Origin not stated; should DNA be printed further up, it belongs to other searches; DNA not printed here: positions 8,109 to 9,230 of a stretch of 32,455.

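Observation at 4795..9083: Kinase-like / NB-ARC STAND / TPR giant protein coupled to a degenerate Nudix-like protein: candidate uncharacterised NLR-type conflict or signalling module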

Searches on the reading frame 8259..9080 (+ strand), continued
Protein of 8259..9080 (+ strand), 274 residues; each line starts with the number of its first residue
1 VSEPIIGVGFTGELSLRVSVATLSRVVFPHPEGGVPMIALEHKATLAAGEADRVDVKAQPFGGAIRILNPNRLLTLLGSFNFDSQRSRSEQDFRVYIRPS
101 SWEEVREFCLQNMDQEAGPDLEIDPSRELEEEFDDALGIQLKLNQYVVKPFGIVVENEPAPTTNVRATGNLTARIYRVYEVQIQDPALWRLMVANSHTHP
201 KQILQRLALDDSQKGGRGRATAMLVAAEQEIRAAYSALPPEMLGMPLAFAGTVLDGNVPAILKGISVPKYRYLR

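Call 37: fold_search(model_id=the predicted structure, library=pdb)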
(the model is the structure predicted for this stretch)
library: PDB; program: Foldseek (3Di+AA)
matches with E <= 10: 435; with E <= 0.001: 0
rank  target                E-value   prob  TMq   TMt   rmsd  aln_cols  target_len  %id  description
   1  5lf8                  4.7e-03  0.82  0.29  0.31   9.6       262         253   13  Human Nucleoside diphosphate-linked moiety X motif 17 (NUDT17) (released 2017-08-16)
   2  3i9x                  5.0e-03  0.96  0.27  0.44   8.7       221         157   13  Crystal structure of a mutT/nudix family protein from Listeria innocua (released 2009-07-28)
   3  4s2w                  9.9e-03  0.41  0.20  0.29   7.2       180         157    8  Structure of E. coli RppH bound to sulfate ions (released 2015-02-11)
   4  9b20_B                1.1e-02  0.93  0.29  0.38   7.5       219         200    9  Crystal structure of ADP-ribose diphosphatase from Klebsiella pneumoniae (AMP bound) (released 2024-03-27)
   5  8dp8_C                1.4e-02  0.69  0.22  0.40   9.2       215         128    8  Crystal structure of the monomeric AvrM14-A Nudix hydrolase effector from Melampsora lini (released 2023-01-25)
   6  8dp8_A                1.4e-02  0.60  0.22  0.37  10.1       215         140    9  Crystal structure of the monomeric AvrM14-A Nudix hydrolase effector from Melampsora lini (released 2023-01-25)
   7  4s2x_A                2.5e-02  0.28  0.19  0.27   7.4       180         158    8  Structure of E. coli RppH bound to RNA and two magnesium ions (released 2015-02-11)
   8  4s2y_A                2.9e-02  0.28  0.20  0.29   7.7       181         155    9  Structure of E. coli RppH bound to RNA and three magnesium ions (released 2015-02-11)
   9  2fml_A                3.0e-02  0.60  0.21  0.22   7.8       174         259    9  Crystal structure of MutT/nudix family protein from Enterococcus faecalis (released 2006-02-21)
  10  9drd_D                3.2e-02  0.82  0.28  0.36   7.4       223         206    7  Crystal structure of ADP-ribose diphosphatase from Klebsiella pneumoniae (Apo, monoclinic P form 2) (released 2024-10-02)
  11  9b20_A                3.4e-02  0.84  0.27  0.37   9.2       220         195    8  Crystal structure of ADP-ribose diphosphatase from Klebsiella pneumoniae (AMP bound) (released 2024-03-27)
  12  6dt3_B                3.4e-02  0.51  0.22  0.37   7.4       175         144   11  1.2 Angstrom Resolution Crystal Structure of Nucleoside Triphosphatase NudI from Klebsiella pneumoniae in Complex with (released 2018-06-27)
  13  3mdg_B                3.4e-02  0.44  0.21  0.26   8.9       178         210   13  Crystal Structure of the 25kDa Subunit of Human Cleavage factor Im in complex with RNA UUGUAU (released 2010-06-02)
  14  9nxm                  3.4e-02  0.23  0.18  0.21   8.2       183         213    7  Crystal structure of Arabidopsis thaliana NUDT11 E90Q/E94Q mutant (released 2026-04-01)
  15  3n9u_A                3.7e-02  0.44  0.20  0.26   9.0       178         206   12  Crystal Structure of the Complex between the 25 kDa Subunit and the 59 kDa Subunit (RRM domain) of Human Cleavage Fact (released 2010-07-21)
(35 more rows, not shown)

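Call 47: search_protein_families(library=pfam, proteins=[L036:298-4098:+, L031:3420-7973:+, L061:3994-7983:+, L040:4086-7871:+, L025:4159-7986:+, L009:2570-6361:+, L053:3894-7916:+], max_evalue=0.0001)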
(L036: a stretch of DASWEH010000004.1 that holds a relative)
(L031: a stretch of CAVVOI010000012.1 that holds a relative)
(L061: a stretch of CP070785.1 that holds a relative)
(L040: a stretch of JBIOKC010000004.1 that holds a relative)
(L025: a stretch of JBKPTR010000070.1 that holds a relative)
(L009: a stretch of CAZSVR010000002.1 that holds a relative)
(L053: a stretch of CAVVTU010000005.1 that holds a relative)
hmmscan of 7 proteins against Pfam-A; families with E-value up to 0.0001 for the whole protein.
L036:298-4098:+ (1267 aa): 8 families
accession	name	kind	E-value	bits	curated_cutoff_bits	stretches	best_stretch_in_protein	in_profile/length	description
PF19974.5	TCAD9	-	1.7e-16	60.9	40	1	210-322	271-376/429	Ternary complex associated domain 9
PF13401.12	AAA_22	-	4.5e-08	33.9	27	1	461-560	6-109/130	AAA domain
PF13191.12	AAA_16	-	1.9e-07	32.1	32.6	1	438-534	1-88/167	AAA ATPase domain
PF00931.28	NB-ARC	-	2.6e-07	30.6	23.5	1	443-649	2-201/248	NB-ARC domain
PF13424.12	TPR_12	-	4.7e-07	30.3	30.1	0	1192-1243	19-72/77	Tetratricopeptide repeat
PF25199.1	nSTAND_NTPase5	-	1.2e-06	28.8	34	1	448-572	27-134/145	Novel STAND NTPase 5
PF13481.12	AAA_25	-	2.3e-05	24.5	27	0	432-492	5-61/195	AAA domain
PF05729.18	NACHT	-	5.1e-05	23.6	26.7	0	461-574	1-132/167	NACHT domain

L031:3420-7973:+ (1518 aa): 7 families
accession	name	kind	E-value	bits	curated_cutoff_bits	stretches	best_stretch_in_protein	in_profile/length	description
PF19974.5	TCAD9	-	1.2e-13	51.5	40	1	196-319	265-381/429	Ternary complex associated domain 9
PF00211.25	Guanylate_cyc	-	5.7e-10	39.5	21.9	1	430-566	5-156/183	Adenylate and Guanylate cyclase catalytic domain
PF05729.18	NACHT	-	1.9e-07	31.5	26.7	1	642-798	1-160/167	NACHT domain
PF13401.12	AAA_22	-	1.9e-06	28.6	27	1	640-741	4-103/130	AAA domain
PF00931.28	NB-ARC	-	2.5e-06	27.4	23.5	1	639-876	16-240/248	NB-ARC domain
PF13191.12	AAA_16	-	1e-05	26.5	32.6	1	624-701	2-83/167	AAA ATPase domain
PF20703.3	nSTAND1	-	1.1e-05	25.7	27.1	1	619-762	11-160/379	Novel STAND NTPase 1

L061:3994-7983:+ (1330 aa): 5 families
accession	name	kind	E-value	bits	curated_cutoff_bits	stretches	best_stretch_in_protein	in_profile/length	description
PF19974.5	TCAD9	-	2.4e-08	34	40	1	225-288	291-346/429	Ternary complex associated domain 9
PF13401.12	AAA_22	-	1.6e-07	32.1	27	1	454-577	5-130/130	AAA domain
PF13191.12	AAA_16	-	2.8e-07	31.6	32.6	1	436-558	1-156/167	AAA ATPase domain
PF05729.18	NACHT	-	1.6e-06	28.5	26.7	1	455-572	1-130/167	NACHT domain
PF20703.3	nSTAND1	-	3.4e-05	24.1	27.1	1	438-622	17-201/379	Novel STAND NTPase 1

L040:4086-7871:+ (1262 aa): 8 families
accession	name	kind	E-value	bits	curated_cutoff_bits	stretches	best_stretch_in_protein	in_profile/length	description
PF19974.5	TCAD9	-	7.9e-11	42.2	40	1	228-301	292-358/429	Ternary complex associated domain 9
PF13401.12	AAA_22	-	1.3e-10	42.1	27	1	457-559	6-109/130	AAA domain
PF13424.12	TPR_12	-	5.4e-10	39.8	30.1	0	1187-1240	18-73/77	Tetratricopeptide repeat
PF17874.7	TPR_MalT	-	1.2e-08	35.1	45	1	1061-1254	13-204/336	MalT-like TPR region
PF00931.28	NB-ARC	-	4.9e-08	33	23.5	1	444-568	5-137/248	NB-ARC domain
PF25199.1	nSTAND_NTPase5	-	1.9e-07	31.4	34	1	451-568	36-134/145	Novel STAND NTPase 5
PF01637.24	ATPase_2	-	2.6e-05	24.6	33.2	0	437-503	1-67/225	ATPase domain predominantly from Archaea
PF13173.12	AAA_14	-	7.1e-05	23.3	27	0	457-574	3-105/129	AAA domain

L025:4159-7986:+ (1276 aa): 7 families
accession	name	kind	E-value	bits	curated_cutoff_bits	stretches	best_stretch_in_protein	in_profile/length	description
PF19974.5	TCAD9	-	2.4e-17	63.7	40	1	217-329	268-371/429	Ternary complex associated domain 9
PF00931.28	NB-ARC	-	6e-10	39.2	23.5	1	451-661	3-206/248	NB-ARC domain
PF13401.12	AAA_22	-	7.9e-09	36.4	27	1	465-555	3-97/130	AAA domain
PF13191.12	AAA_16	-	2.4e-08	35.1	32.6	1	445-519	1-75/167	AAA ATPase domain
PF25199.1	nSTAND_NTPase5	-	8.8e-07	29.3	34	1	454-579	27-134/145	Novel STAND NTPase 5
PF13424.12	TPR_12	-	1.2e-06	29.1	30.1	1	898-964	9-76/77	Tetratricopeptide repeat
PF13481.12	AAA_25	-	2.3e-06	27.8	27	1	438-497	4-59/195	AAA domain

L009:2570-6361:+ (1264 aa): 6 families
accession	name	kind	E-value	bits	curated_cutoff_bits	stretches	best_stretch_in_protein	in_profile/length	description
PF19974.5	TCAD9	-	5.8e-14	52.5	40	1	209-319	270-371/429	Ternary complex associated domain 9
PF13424.12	TPR_12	-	1.1e-08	35.6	30.1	0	1056-1122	8-76/77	Tetratricopeptide repeat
PF13401.12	AAA_22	-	1.8e-08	35.2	27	1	460-556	7-107/130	AAA domain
PF13191.12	AAA_16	-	5.4e-07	30.7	32.6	1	438-529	1-85/167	AAA ATPase domain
PF00931.28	NB-ARC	-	2.1e-06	27.6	23.5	1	444-570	3-137/248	NB-ARC domain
PF25199.1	nSTAND_NTPase5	-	8e-05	22.9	34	0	455-571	38-135/145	Novel STAND NTPase 5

L053:3894-7916:+ (1341 aa): 6 families
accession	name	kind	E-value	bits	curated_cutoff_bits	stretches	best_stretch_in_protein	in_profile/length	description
PF17874.7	TPR_MalT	-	9.7e-14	51.8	45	1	1140-1334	14-205/336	MalT-like TPR region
PF19974.5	TCAD9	-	1.6e-12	47.8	40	1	281-382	268-360/429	Ternary complex associated domain 9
PF13401.12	AAA_22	-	1.1e-08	35.9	27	1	535-623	6-98/130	AAA domain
PF13424.12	TPR_12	-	1.6e-08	35.1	30.1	1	1265-1313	17-67/77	Tetratricopeptide repeat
PF13191.12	AAA_16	-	2.8e-07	31.6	32.6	1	515-635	2-158/167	AAA ATPase domain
PF00931.28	NB-ARC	-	3.3e-07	30.2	23.5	1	519-646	2-137/248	NB-ARC domain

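Call 52: search_protein_families(library=pfam, proteins=[L020:1-1008:+, L017:1-453:+, L026:7130-7882:-, L026:6399-7220:-, L026:4997-5962:-, L026:8916-9848:-, L026:9853-10959:+, L069:1403-2149:+, L069:3-836:+, L069:3572-4462:-], max_evalue=0.001)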
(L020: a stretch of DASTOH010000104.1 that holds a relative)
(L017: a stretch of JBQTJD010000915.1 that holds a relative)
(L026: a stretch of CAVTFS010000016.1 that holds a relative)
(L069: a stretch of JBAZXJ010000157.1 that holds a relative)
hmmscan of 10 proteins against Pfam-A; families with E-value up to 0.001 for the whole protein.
L020:1-1008:+ (336 aa): 1 family
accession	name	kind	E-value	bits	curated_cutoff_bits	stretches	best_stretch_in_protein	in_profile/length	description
PF13424.12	TPR_12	-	4.1e-08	33.7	30.1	0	257-312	15-72/77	Tetratricopeptide repeat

L017:1-453:+ (151 aa): 4 families
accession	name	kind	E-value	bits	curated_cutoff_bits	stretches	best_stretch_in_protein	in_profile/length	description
PF13424.12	TPR_12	-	1.2e-05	25.8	30.1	1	74-127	17-72/77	Tetratricopeptide repeat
PF17874.7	TPR_MalT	-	4.5e-05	23.3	45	1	19-148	40-169/336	MalT-like TPR region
PF25062.1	ARM_TT21_N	-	0.00017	21.9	40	1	28-146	110-213/222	Tetratricopeptide repeat protein 21 N-terminal ARM repeat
PF13432.12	TPR_16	-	0.0007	20.4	32.7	0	74-127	11-58/65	Tetratricopeptide repeat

L026:7130-7882:- (251 aa): 1 family
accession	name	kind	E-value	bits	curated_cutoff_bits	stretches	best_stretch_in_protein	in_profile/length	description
PF00174.25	Oxidored_molyb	-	6.1e-37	127.2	24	1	87-231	2-169/169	Oxidoreductase molybdopterin binding domain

L026:6399-7220:- (274 aa): 2 families
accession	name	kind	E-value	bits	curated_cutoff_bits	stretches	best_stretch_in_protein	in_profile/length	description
PF00970.30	FAD_binding_6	-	4.7e-11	43.3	21.1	1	66-133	31-97/99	Oxidoreductase FAD-binding domain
PF00175.26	NAD_binding_1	-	1.7e-09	38.7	22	1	146-251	1-108/109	Oxidoreductase NAD-binding domain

L026:4997-5962:- (322 aa): 1 family
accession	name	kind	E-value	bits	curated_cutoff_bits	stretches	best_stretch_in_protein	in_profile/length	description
PF03976.20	PPK2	-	8.1e-96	320.4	22.3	1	78-302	3-227/229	Polyphosphate kinase 2 (PPK2)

L026:8916-9848:- (311 aa): 1 family
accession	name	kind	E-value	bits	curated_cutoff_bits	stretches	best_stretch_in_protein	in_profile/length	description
PF03009.23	GDPD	-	1.9e-19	71.2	23.6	1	69-297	1-242/244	Glycerophosphoryl diester phosphodiesterase family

L026:9853-10959:+ (369 aa): 2 families
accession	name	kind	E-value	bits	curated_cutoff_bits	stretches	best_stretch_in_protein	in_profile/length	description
PF01053.26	Cys_Met_Meta_PP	-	3.6e-102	342.2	27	1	106-368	116-380/381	Cys/Met metabolism PLP-dependent enzyme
PF00266.25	Aminotran_5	-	0.00023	20.7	21.5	0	110-192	122-204/371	Aminotransferase class-V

L069:1403-2149:+ (249 aa): 0 families

L069:3-836:+ (278 aa): 3 families
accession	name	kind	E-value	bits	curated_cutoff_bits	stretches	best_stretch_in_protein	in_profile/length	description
PF00570.28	HRDC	-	9.5e-21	74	23.8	1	82-147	3-68/68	HRDC domain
PF14493.12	HTH_40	-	1.3e-13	51.5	27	1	185-269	10-89/89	Helix-turn-helix domain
PF09382.16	RQC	-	4.1e-11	43.1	23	1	2-65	46-109/114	RQC domain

L069:3572-4462:- (297 aa): 0 families

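Call 67: search_protein_representatives(alignment_id=A2)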
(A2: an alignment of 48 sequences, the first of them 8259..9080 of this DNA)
Query: 48 sequences, 276 profile positions. Proteins with E-value up to 0.001 (for the whole library): 256; up to 1e-10: 201; up to 1e-30: 110. The best 150 are listed.
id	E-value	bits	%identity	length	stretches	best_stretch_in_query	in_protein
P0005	2.3e-132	456.6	-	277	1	3-275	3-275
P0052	5.8e-123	425.8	-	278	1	4-274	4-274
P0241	1.9e-112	391.3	-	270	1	8-274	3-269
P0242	4.7e-112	390.0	-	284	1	6-275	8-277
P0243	1.9e-107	374.9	-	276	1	4-274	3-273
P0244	4.8e-107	373.6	-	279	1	4-275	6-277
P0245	5.8e-107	373.3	-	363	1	10-274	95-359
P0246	4.2e-101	354.1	-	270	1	8-275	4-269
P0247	1.1e-95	336.3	-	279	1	7-275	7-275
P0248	2.1e-95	335.4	-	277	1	8-275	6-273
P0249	4.4e-95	334.3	-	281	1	4-275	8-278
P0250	1.2e-93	329.6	-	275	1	6-274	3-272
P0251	1.9e-93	329.0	-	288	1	4-274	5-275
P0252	4.0e-92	324.6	-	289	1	6-274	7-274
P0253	4.6e-92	324.4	-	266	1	5-264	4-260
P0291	1.0e-62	228.2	-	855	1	4-266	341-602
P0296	4.4e-58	213.0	-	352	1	11-264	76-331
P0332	1.2e-37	145.9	-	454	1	49-147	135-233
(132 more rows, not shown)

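Call 69: search_protein_families(library=pfam, proteins=[P0291, P0296, P0332], max_evalue=0.1)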
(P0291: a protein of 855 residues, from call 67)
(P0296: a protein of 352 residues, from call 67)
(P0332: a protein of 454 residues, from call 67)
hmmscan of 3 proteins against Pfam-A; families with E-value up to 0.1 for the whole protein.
P0291 (855 aa): 2 families
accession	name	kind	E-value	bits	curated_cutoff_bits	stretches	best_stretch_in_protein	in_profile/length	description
PF22746.1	SHOCT-like_DUF2089-C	-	0.043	13.9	27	0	189-203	11-25/32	SHOCT-like domain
PF17944.6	Arg_decarbox_C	-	0.067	14.2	23.3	0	181-205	18-41/51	Arginine decarboxylase C-terminal helical extension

P0296 (352 aa): 1 family
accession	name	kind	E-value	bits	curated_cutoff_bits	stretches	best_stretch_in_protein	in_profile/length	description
PF18167.6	Sa_NUDIX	-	0.00062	20.2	25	1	125-249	29-147/199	SMODS-associated NUDIX domain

P0332 (454 aa): 24 families
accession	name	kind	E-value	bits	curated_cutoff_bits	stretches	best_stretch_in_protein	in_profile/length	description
PF00515.34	TPR_1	-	6.4e-27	92.7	27.8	4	302-334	1-33/34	Tetratricopeptide repeat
PF07719.23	TPR_2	-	2.3e-25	87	27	4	302-334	1-33/34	Tetratricopeptide repeat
PF13414.12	TPR_11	-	1e-24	86.3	26.8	3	315-350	7-42/42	TPR repeat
PF13181.12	TPR_8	-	3.4e-22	77.1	25.7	3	235-265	2-32/34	Tetratricopeptide repeat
PF13431.12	TPR_17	-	2.8e-17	61.9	24.4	3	290-322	1-33/34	Tetratricopeptide repeat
PF13432.12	TPR_16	-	2.5e-16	60.2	32.7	3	311-369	6-64/65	Tetratricopeptide repeat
PF13460.12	NAD_binding_10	-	1.2e-15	58.3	27.2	1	7-117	1-105/184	NAD(P)H-binding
PF13424.12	TPR_12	-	3.3e-15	56.5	30.1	2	301-365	2-74/77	Tetratricopeptide repeat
PF13428.12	TPR_14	-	5.4e-14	51.8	23.5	3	303-344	2-43/44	Tetratricopeptide repeat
PF01370.27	Epimerase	-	3.2e-12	46.8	20.9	1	6-110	4-115/240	NAD dependent epimerase/dehydratase family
PF14559.12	TPR_19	-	2.7e-11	44.1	25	2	250-308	7-64/68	Tetratricopeptide repeat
PF05368.20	NmrA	-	8e-09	35.9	27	1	3-107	5-104/298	NmrA-like family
PF13371.12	TPR_9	-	8.6e-09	35.7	35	2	279-338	6-65/73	Tetratricopeptide repeat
PF13176.12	TPR_7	-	1.7e-08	34.3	27.9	0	304-332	1-29/36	Tetratricopeptide repeat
PF13174.12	TPR_6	-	4e-08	33.8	26.3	0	270-301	2-33/33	Tetratricopeptide repeat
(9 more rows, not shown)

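Call 70: find_related_loci(query=A2, collection=viral_contigs, flank=8000)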
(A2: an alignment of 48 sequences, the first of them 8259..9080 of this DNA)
Query A2 (274 aa) in viral_contigs; peptide patterns used: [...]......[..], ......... (x = any residue, [..] = any of these).
127 stretches matched a pattern, but none encodes a relative of the query by tblastn (E <= 1e-3).

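Call 72: find_encoding_contigs(protein=P0014, flank=10000, max_places=1)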
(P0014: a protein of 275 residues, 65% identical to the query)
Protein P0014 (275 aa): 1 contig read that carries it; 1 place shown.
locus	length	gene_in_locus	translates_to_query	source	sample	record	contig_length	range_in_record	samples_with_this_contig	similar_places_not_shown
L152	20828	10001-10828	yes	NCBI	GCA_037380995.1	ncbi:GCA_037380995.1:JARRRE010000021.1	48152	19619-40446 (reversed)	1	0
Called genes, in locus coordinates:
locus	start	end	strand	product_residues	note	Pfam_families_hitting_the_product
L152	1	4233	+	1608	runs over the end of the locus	PF13414:TPR_11 (faint), PF13424:TPR_12 (faint), PF00515:TPR_1 (faint), PF07719:TPR_2 (faint), PF13428:TPR_14 (faint), PF14559:TPR_19, PF13432:TPR_16 (weak), PF00771:FHIPEP, +2 more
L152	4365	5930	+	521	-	PF00771:FHIPEP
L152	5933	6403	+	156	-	PF00515:TPR_1 (faint), PF07719:TPR_2 (faint)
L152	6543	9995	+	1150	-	PF19974:TCAD9, PF13191:AAA_16 (weak), PF25872:HTH_77 (weak), PF10602:RPN7 (faint), PF07719:TPR_2 (faint), PF17874:TPR_MalT, PF13424:TPR_12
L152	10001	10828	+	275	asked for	-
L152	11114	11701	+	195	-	PF01594:AI-2E_transport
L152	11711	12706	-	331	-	PF01012:ETF, PF00766:ETF_alpha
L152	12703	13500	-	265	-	PF01012:ETF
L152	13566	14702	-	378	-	PF02771:Acyl-CoA_dh_N, PF02770:Acyl-CoA_dh_M, PF00441:Acyl-CoA_dh_1, PF08028:Acyl-CoA_dh_2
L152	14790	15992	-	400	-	PF00144:Beta-lactamase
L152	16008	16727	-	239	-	-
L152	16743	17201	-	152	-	PF01989:AcnX_swivel_put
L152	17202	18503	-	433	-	PF04412:AcnX, PF28403:AcnX_2nd, PF28406:AcnX_3rd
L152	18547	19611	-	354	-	PF00561:Abhydrolase_1, PF12146:Hydrolase_4, PF12697:Abhydrolase_6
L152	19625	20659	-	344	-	PF08545:ACP_syn_III, PF08541:ACP_syn_III_C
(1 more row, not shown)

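Call 73: find_encoding_contigs(protein=P0105, flank=10000, max_places=1)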
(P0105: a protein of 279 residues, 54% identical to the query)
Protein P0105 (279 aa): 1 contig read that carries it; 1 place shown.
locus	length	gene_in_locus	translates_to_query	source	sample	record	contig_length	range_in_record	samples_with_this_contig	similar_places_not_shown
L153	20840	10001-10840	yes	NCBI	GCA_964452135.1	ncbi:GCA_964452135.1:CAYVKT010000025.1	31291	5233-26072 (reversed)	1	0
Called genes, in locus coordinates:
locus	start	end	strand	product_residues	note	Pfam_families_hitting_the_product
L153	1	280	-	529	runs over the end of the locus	PF00266:Aminotran_5 (weak), PF21478:GcvP2_C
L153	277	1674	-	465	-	PF02347:GDC-P, PF01053:Cys_Met_Meta_PP (weak)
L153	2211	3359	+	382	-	PF12704:MacB_PCD, PF02687:FtsX (weak)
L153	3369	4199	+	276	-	PF00005:ABC_tran, PF02463:SMC_N (faint), PF13304:AAA_21 (faint)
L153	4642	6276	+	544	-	PF13570:Beta-prop_ACSF4 (weak), PF13360:PQQ_2, PF25293:Beta-prop_EMC1_N (faint)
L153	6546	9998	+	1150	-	PF19974:TCAD9, PF13191:AAA_16 (faint), PF00931:NB-ARC (faint), PF13401:AAA_22 (weak), PF25872:HTH_77 (weak), PF14938:SNAP (weak), PF17874:TPR_MalT (weak), PF13424:TPR_12, +8 more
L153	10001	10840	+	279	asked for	-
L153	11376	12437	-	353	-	PF01547:SBP_bac_1, PF13343:SBP_bac_6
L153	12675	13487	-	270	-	PF00528:BPD_transp_1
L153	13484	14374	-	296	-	PF00528:BPD_transp_1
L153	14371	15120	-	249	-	PF23023:Anti-Pycsar_Apyc1, PF00753:Lactamase_B, PF12706:Lactamase_B_2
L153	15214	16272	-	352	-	PF00005:ABC_tran, PF13304:AAA_21 (faint), PF08402:TOBE_2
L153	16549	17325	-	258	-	PF08220:HTH_DeoR, PF00455:DeoRC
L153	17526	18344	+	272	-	PF01791:DeoC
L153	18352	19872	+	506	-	PF00370:FGGY_N, PF02782:FGGY_C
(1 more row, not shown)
